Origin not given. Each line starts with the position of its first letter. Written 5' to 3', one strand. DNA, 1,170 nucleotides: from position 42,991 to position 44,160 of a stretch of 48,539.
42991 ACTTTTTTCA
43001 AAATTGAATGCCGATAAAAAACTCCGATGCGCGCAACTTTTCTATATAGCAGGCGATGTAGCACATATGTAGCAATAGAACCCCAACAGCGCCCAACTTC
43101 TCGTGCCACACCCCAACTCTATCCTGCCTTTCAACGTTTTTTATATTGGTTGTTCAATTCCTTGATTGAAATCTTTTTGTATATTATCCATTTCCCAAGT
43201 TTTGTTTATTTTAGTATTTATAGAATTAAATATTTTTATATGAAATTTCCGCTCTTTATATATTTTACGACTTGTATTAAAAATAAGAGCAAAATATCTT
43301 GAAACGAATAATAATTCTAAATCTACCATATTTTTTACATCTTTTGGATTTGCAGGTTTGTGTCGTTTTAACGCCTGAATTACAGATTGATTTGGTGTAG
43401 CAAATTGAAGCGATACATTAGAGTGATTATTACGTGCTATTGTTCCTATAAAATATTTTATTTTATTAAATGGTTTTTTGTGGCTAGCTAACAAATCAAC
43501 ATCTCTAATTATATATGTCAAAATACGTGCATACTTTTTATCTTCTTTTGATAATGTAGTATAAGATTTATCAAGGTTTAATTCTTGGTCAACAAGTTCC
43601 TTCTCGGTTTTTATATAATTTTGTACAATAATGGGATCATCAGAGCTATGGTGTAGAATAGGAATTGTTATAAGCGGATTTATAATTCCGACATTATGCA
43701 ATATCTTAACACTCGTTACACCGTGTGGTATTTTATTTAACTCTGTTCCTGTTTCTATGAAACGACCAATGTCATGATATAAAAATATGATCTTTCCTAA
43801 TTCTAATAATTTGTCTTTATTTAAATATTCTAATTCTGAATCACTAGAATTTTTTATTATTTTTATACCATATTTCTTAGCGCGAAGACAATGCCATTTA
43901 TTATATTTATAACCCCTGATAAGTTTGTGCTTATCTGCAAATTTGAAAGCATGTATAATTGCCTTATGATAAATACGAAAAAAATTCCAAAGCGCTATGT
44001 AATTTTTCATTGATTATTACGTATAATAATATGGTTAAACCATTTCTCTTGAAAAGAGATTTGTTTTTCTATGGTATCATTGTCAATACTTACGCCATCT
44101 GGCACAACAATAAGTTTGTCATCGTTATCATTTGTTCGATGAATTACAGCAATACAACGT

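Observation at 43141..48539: Compact nucleotide-tailoring cluster: HD + PPase-like / B12-radical SAM + SPASM-radical SAM + adenosine-deaminase-like / dNMP-kinase-like, with no precursor peptide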

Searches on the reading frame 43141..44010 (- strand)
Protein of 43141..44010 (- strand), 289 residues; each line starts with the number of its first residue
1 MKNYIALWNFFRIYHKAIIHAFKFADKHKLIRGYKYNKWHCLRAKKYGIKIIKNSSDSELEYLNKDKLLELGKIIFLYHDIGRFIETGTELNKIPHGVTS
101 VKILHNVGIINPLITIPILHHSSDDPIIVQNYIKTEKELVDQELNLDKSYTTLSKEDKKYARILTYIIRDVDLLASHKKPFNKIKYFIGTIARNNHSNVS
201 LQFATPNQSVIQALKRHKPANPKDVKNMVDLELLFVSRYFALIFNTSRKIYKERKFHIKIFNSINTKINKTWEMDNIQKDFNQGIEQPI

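Call 6: search_protein_families(library=pfam, proteins=[window:43141-44010:-], max_evalue=0.1)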
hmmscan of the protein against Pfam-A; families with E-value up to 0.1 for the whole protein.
window:43141-44010:- (289 aa): 1 family
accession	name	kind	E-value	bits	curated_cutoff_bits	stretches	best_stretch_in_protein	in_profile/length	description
PF01966.28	HD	-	0.022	15.5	22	1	70-125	25-89/116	HD domain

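Call 7: search_protein_families(library=ncbifam, proteins=[window:43141-44010:-], max_evalue=0.1)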
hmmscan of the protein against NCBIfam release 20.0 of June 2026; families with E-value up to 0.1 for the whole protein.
window:43141-44010:- (289 aa): 3 families
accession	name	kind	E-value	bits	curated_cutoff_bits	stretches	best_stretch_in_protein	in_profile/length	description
TIGR00277.1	HDIG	domain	0.0012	18.7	27.6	1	72-121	30-82/84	HDIG domain-containing metalloprotein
TIGR00295.1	TIGR00295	hypoth_equivalog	0.0018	18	172.35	1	39-120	16-87/164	TIGR00295 family protein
NF006615.0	PRK09182.1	subfamily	0.054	12.2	207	0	21-66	239-283/307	3'-5' exonuclease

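Call 8: search_protein_families(library=padloc, proteins=[window:43141-44010:-], max_evalue=0.1)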
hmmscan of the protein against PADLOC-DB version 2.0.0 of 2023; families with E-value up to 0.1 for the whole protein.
window:43141-44010:- (289 aa): 1 family
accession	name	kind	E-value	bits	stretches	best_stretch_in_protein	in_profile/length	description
PDLC01254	Cas3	-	0.00065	17.9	1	38-172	10-126/164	CAS-I; effector_G3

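Call 9: search_protein_families(library=phrogs, proteins=[window:43141-44010:-], max_evalue=0.1)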
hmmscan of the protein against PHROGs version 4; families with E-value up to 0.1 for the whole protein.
window:43141-44010:- (289 aa): 0 families

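Call 45: search_solved_structures(query=window:43141-44010:-, max_evalue=10, show_alignments=2)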
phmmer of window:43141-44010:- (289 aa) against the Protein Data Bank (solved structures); distinct sequences matched with E-value up to 10: 2.
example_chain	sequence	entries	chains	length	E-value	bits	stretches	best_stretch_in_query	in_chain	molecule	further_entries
3lup_A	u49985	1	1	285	0.6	12.5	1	89-151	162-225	DegV family protein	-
8dk1_C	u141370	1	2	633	0.73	12.2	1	76-169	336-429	JetC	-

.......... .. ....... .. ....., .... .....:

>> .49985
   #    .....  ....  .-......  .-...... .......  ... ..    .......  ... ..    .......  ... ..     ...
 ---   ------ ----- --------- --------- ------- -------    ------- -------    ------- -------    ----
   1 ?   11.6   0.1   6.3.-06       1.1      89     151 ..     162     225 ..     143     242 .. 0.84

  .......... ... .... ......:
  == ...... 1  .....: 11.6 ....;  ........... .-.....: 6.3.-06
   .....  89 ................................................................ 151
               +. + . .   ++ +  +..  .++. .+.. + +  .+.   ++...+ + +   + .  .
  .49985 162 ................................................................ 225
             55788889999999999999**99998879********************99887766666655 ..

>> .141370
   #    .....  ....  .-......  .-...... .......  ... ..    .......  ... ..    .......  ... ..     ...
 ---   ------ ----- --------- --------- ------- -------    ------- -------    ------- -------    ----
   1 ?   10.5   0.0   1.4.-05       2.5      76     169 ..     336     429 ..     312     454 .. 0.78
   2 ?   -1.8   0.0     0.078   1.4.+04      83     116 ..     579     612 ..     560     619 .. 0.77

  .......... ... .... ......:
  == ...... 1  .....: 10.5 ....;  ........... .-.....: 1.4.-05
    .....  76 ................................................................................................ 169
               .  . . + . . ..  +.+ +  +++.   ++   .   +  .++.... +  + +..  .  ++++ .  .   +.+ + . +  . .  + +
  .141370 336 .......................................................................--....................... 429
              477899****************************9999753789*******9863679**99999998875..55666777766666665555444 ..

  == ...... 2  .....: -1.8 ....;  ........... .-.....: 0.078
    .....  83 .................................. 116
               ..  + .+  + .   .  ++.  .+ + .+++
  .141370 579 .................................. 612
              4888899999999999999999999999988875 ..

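Call 68: find_homologous_proteins(query=window:43141-44010:-, max_evalue=0.001)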
Query window:43141-44010:- (289 aa): 1 proteins with E <= 0.001 among 624 candidates.
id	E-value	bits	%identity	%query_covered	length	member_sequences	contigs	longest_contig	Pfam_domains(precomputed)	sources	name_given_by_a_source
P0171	4.5e-188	641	100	100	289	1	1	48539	-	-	-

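Call 78: search_protein_representatives(protein=window:43141-44010:-)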
Query: 289 residues. Proteins with E-value up to 0.001 (for the whole library): 8; up to 1e-10: 1; up to 1e-30: 1. The best 8 are listed.
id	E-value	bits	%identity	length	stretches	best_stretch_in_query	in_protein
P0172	1.7e-71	257.1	47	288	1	13-271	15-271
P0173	1.6e-06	43.9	29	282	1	25-266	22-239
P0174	2.0e-05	40.4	35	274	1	62-262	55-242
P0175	2.4e-05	40.1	26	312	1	52-268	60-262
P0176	3.7e-04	36.2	43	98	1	72-125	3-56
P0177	6.9e-04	35.3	31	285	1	14-166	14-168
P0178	8.3e-04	35.1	28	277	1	40-264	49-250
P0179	8.9e-04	35.0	46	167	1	52-150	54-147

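Call 80: search_solved_structures(query=A5, max_evalue=1)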
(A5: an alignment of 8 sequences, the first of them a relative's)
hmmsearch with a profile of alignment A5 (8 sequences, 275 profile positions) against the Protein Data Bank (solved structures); distinct sequences matched with E-value up to 1: 19.
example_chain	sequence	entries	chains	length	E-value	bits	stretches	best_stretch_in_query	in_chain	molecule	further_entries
2o08_A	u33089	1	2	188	0.0076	18.9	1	53-125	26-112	BH1327 protein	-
3nr1_A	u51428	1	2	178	0.023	17.3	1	94-169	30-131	HD domain-containing protein 3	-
5vxa_A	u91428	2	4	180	0.024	17.2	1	94-169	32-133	Guanosine-3',5'-bis(diphosphate) 3'-pyrophosphohydrolase MESH1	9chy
3nqw_A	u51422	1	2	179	0.051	16.2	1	95-196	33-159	CG11900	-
3ccg_A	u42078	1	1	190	0.067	15.8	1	84-127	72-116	HD superfamily hydrolase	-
7tra_Q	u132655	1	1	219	0.082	15.5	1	63-108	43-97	CRISPR-associated endonuclease Cas3-HD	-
7tr8_Q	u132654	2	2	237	0.097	15.2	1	63-108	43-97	CRISPR-associated endonuclease Cas3-HD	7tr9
7r2k_Q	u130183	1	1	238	0.097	15.2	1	63-108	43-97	CRISPR-associated endonuclease Cas3-HD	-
3wfo_A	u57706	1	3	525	0.12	14.9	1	42-110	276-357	Poly A polymerase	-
2o6i_A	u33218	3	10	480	0.16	14.6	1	28-106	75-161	HD domain protein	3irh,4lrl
3wfr_E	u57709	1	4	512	0.16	14.5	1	42-110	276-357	Poly A polymerase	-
2hek_A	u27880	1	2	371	0.16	14.5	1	35-83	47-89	Hypothetical protein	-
3wfp_A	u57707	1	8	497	0.17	14.5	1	42-110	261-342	Poly A polymerase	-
6npa_A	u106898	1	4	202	0.17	14.5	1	70-127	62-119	TmpB, (R)-1-hydroxy-2-trimethylaminoethylphosphonate oxygenase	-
3wfq_E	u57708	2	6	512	0.18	14.4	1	42-110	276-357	Poly A polymerase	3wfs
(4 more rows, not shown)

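Call 81: search_protein_families(library=pfam, alignment_id=A5, max_evalue=0.01)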
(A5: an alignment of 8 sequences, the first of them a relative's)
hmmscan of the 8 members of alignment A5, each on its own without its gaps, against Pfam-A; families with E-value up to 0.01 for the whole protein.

A. member 1, P0171 (289 aa): 0 families

B. families by the number of members that match (of 8 scanned): 1 family
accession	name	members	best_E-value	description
PF01966.28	HD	7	2.4e-12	HD domain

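Call 90: search_protein_families(library=pfam, proteins=[P0172], max_evalue=0.01)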
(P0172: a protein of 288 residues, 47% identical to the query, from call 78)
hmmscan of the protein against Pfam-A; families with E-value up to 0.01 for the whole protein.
P0172 (288 aa): 1 family
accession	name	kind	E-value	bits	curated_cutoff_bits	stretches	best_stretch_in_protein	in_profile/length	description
PF01966.28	HD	-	0.00011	22.9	22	1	71-125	24-78/116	HD domain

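Call 91: predict_structure(alignment_id=A5)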
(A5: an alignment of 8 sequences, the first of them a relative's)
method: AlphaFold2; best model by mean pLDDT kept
length: 289 residues; sequences in the alignment: 8
mean_pLDDT: 77.2   pTM: 0.79
mean pLDDT of the five models: 77.2, 75.1, 74.4, 74.0, 73.0
residues with pLDDT >= 90: 104; 70-90: 101; 50-70: 47; < 50: 37
segments of 3 or more residues with pLDDT < 50: 1-4, 124-131, 194-202, 277-289
pLDDT, mean of each block of 10 residues (from residue 1): 55 76 71 83 95 98 97 94 67 77 89 96 51 74 94 98 97 75 55 48 70 84 76 82 94 86 68 48 38
secondary structure, 60 per line:
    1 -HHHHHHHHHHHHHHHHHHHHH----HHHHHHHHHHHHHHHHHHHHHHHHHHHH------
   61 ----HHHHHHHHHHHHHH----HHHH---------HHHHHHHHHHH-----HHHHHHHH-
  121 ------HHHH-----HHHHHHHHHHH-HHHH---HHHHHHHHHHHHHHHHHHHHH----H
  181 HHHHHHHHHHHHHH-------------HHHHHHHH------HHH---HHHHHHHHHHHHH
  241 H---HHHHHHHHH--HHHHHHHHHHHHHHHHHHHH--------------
elements in order: H2-22 H27-54 H65-78 H83-86 H96-106 H112-119 H127-130 H136-146 H148-151 H155-175 H180-194 H208-215 H228-241 H245-253 H256-275

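Call 94: fold_search(model_id=the predicted structure, library=pdb)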
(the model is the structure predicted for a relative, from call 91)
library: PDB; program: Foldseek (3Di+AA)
matches with E <= 10: 245; with E <= 0.001: 0
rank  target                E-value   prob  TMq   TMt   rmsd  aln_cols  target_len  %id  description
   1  8ulg_B                2.2e-01  0.80  0.37  0.16  13.7       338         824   11  Cryo-EM structure of bovine phosphodiesterase 6 bound to IBMX (released 2024-01-17)
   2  8ie2_F                2.6e-01  0.20  0.19  0.10  20.1       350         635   14  Crystal structure of Lactiplantibacillus plantarum GlyRS (released 2023-06-07)
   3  7w1f_C                3.0e-01  0.60  0.28  0.18  15.6       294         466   11  Crystal structure of the dNTP triphosphohydrolase PA1124 from Pseudomonas aeruginosa (released 2022-03-23)
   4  6pbz_B                3.7e-01  1.00  0.34  0.21   5.8       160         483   12  Crystal structure of Escherichia coli GppA (released 2019-11-20)
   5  6pbz_D                6.4e-01  0.99  0.34  0.23   4.4       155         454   13  Crystal structure of Escherichia coli GppA (released 2019-11-20)
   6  7lwz_B                6.4e-01  0.44  0.31  0.25  11.3       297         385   13  Apo Structure of Vibrio cholerae dGTPase protein VC1979 (released 2021-03-10)
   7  6pbz_C                6.7e-01  0.99  0.34  0.21   3.5       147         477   13  Crystal structure of Escherichia coli GppA (released 2019-11-20)
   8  8qxo_A                8.4e-01  0.57  0.25  0.18  13.4       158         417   15  Cryo-EM structure of tetrameric human SAMHD1 State V - Depleted relaxed (released 2024-05-15)
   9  7lwz_D                8.4e-01  0.21  0.27  0.22  16.5       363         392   12  Apo Structure of Vibrio cholerae dGTPase protein VC1979 (released 2021-03-10)
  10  6pbz_A                9.6e-01  0.99  0.34  0.21   3.5       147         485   12  Crystal structure of Escherichia coli GppA (released 2019-11-20)
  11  8ugb_B                1.0e+00  0.51  0.39  0.17  12.8       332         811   11  Cryo-EM structure of bovine phosphodiesterase 6 bound to udenafil (released 2024-01-17)
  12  6ezu_A                1.0e+00  0.35  0.33  0.29  12.3       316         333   10  Schistosoma mansoni Phosphodiesterase 4A (released 2018-12-12)
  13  3wfq_F                1.0e+00  0.84  0.31  0.22   5.8       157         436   20  tRNA processing enzyme complex 1 (released 2014-01-01)
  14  7lwz_E                1.0e+00  0.28  0.31  0.24  12.7       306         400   12  Apo Structure of Vibrio cholerae dGTPase protein VC1979 (released 2021-03-10)
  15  7lwz_C                1.0e+00  0.23  0.29  0.23  11.9       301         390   14  Apo Structure of Vibrio cholerae dGTPase protein VC1979 (released 2021-03-10)
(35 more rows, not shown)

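Call 100: find_encoding_contigs(protein=P0172, flank=8000, max_places=3)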
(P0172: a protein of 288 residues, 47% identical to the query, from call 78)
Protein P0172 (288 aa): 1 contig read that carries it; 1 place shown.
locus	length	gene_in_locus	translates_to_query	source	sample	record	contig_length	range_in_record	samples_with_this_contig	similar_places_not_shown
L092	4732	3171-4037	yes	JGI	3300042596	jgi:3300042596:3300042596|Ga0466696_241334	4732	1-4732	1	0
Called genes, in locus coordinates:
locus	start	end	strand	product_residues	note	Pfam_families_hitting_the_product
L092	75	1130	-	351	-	-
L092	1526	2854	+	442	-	PF00012:HSP70, PF06723:MreB_Mbl (weak), PF00012:HSP70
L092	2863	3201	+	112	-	PF00719:Pyrophosphatase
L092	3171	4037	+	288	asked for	-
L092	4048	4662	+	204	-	PF02223:Thymidylate_kin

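Call 102: find_encoding_contigs(protein=P0173, flank=8000, max_places=3)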
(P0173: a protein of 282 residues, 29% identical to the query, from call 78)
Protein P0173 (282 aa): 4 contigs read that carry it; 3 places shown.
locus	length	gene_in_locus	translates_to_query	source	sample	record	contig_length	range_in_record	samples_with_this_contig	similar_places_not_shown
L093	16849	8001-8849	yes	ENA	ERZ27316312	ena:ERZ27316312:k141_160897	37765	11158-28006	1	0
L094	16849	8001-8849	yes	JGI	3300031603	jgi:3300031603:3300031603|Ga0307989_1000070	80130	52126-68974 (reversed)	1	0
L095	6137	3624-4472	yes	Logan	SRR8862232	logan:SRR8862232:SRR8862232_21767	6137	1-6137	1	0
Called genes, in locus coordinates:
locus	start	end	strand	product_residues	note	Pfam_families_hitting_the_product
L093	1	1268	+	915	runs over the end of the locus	PF07517:SecA_DEAD, PF00270:DEAD (weak), PF01043:SecA_PP_bind, PF21090:P-loop_SecA, PF07516:SecA_SW, PF02810:SEC-C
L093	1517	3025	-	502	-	PF00361:Proton_antipo_M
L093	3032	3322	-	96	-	-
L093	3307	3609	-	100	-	-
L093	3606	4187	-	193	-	-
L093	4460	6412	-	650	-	PF00012:HSP70, PF06723:MreB_Mbl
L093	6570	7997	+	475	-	-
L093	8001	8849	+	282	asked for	PF01966:HD (weak)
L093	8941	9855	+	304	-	PF00962:A_deaminase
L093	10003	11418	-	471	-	-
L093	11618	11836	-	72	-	-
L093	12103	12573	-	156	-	PF14588:YjgF_endoribonc, PF01042:Ribonuc_L-PSP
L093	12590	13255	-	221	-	PF13707:RloB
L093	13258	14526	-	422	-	PF13304:AAA_21, PF13175:AAA_15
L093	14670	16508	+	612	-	PF01134:GIDA, PF12831:FAD_oxidored (weak), PF21680:GIDA_C_1st, PF13932:SAM_GIDA_C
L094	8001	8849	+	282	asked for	PF01966:HD (weak)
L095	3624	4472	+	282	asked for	PF01966:HD (weak)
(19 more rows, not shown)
